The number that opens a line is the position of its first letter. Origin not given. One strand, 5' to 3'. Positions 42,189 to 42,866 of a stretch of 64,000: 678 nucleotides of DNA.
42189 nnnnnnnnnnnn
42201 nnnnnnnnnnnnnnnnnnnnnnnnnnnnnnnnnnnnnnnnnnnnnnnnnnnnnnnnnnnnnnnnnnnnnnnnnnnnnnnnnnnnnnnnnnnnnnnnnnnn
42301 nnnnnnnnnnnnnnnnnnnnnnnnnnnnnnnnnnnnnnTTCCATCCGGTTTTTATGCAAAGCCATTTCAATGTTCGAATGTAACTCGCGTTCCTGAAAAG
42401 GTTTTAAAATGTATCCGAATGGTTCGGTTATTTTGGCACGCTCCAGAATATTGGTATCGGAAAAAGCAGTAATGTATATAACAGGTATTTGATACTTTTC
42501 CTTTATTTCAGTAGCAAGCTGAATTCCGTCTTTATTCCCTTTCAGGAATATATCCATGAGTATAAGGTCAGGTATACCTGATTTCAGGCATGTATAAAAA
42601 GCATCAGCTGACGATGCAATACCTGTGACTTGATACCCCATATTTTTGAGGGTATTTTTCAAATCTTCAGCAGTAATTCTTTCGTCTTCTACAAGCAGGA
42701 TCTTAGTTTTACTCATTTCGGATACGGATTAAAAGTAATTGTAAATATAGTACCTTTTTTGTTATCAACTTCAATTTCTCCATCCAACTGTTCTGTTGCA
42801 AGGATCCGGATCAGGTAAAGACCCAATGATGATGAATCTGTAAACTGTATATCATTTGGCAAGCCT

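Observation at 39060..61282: A 22.2-kb run of seven consecutive sensor kinase genes with no visible output partner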

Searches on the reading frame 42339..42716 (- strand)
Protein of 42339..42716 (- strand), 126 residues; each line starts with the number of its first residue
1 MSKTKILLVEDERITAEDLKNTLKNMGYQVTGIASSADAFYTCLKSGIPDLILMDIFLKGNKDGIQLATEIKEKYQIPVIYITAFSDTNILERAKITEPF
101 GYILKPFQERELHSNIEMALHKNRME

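Call 51: search_solved_structures(query=window:42339-42716:-, max_evalue=1e-8, show_alignments=3)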
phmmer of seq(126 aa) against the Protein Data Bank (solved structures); distinct sequences matched with E-value up to 1e-8: 29.
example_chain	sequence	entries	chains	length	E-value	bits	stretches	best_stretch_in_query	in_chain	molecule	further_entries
3cg0_A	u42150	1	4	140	2.4e-24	88.8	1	6-126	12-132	Response regulator receiver modulated diguanylate cyclase with PAS/PAC sensor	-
3h5i_A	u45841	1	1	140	4.2e-18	68.7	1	4-121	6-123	Response regulator/sensory box protein/GGDEF domain protein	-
6oec_A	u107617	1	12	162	6.4e-18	68.1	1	4-121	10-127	Response regulator/sensory box protein/GGDEF domain protein,Spindle pole body component SP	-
1s8n_A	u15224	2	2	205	3.6e-17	65.7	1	5-122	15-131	putative antiterminator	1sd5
9by5_A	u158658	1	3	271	5.8e-16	61.8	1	5-120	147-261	Response regulator receiver protein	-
9cb6_A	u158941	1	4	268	1.2e-15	60.8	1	5-120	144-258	Response regulator receiver protein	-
6wsh_A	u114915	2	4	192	1.5e-15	60.5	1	5-124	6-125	Response regulator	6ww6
9xzo_A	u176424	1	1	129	4.8e-15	58.8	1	4-120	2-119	De novo protein M1X0B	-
5uxw_A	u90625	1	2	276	6.7e-15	58.4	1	4-120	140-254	Sensory transduction regulatory protein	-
3f6p_A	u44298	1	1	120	8.5e-15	58.1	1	4-120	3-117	Transcriptional regulatory protein yycF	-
2zwm_A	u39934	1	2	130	8.7e-15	58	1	4-121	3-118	Transcriptional regulatory protein yycF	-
5uxv_A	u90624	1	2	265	9.2e-15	57.9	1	4-120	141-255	Sensory transduction regulatory protein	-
4qic_A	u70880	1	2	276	1.1e-14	57.7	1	4-120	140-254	Sensory transduction regulatory protein, Anti-anti-sigma factor PhyR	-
2n9u_A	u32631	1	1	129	4.7e-14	55.7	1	1-121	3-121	Response regulator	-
4g97_A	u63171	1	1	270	1.4e-13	54.2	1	4-120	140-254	Response regulator receiver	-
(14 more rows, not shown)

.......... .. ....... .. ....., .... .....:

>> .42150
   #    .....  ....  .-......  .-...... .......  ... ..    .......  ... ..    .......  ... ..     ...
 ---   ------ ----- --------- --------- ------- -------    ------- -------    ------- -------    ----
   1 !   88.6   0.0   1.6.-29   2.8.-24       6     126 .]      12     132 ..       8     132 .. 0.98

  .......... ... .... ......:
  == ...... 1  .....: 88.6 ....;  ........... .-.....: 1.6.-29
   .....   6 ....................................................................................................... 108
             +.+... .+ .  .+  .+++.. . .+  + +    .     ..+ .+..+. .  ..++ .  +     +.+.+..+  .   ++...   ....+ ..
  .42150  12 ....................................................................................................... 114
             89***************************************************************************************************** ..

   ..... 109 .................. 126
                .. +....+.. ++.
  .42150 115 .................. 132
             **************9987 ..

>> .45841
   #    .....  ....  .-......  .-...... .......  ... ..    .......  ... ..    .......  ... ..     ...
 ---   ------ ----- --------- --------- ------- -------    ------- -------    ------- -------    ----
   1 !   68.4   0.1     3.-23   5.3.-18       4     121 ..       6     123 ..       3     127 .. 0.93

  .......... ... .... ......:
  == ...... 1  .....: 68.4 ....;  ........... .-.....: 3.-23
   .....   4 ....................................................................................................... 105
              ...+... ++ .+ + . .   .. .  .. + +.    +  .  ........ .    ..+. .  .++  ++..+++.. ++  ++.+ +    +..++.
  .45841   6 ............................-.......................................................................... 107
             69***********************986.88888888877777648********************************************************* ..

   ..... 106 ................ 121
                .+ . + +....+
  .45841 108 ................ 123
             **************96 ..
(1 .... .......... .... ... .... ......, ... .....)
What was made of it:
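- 42357..42704 (-): K6 N-terminal REC (residues 5-120; E10/D11, D55, T83, K105). Proposed phospho-acceptor for K7. The nearest solved relatives include REC-PAS-GGDEF receivers and PhyR receivers (call 51).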
